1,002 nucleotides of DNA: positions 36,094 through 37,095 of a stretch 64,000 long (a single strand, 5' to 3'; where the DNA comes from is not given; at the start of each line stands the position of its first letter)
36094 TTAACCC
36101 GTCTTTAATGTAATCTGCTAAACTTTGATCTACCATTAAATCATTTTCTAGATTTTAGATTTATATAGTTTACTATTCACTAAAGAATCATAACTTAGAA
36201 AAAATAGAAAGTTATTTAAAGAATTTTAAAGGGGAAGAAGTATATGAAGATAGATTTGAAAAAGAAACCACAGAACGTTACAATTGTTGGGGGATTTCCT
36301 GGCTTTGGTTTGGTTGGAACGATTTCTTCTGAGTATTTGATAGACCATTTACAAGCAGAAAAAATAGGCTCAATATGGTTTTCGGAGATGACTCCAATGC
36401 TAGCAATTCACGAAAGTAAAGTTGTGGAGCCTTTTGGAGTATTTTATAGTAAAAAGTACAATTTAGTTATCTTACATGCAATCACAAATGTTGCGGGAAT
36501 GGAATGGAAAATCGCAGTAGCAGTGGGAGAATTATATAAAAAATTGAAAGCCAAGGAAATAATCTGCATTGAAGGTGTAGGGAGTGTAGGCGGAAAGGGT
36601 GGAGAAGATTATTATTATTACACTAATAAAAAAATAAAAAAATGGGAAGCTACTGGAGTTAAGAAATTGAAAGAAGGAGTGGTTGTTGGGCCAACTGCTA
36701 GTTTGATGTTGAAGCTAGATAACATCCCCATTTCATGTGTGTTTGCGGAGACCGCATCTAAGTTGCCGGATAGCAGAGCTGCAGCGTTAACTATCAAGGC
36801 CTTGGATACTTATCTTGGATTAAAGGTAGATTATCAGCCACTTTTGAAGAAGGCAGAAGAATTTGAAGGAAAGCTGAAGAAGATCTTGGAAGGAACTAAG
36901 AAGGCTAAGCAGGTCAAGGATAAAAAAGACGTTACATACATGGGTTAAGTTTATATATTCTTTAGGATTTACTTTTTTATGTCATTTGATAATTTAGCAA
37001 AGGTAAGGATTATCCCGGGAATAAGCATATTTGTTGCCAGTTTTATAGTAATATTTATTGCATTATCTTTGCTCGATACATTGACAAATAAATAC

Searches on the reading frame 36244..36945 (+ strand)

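Call 74: search_protein_families(library=pfam, proteins=[window:36244-36945:+], max_evalue=0.00001)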
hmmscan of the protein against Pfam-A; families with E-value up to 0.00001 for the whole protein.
window:36244-36945:+ (234 aa): 1 family
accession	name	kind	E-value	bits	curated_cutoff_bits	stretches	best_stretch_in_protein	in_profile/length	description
PF09754.15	PAC2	-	2.2e-30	106.5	25.8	1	15-214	2-214/215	PAC2 family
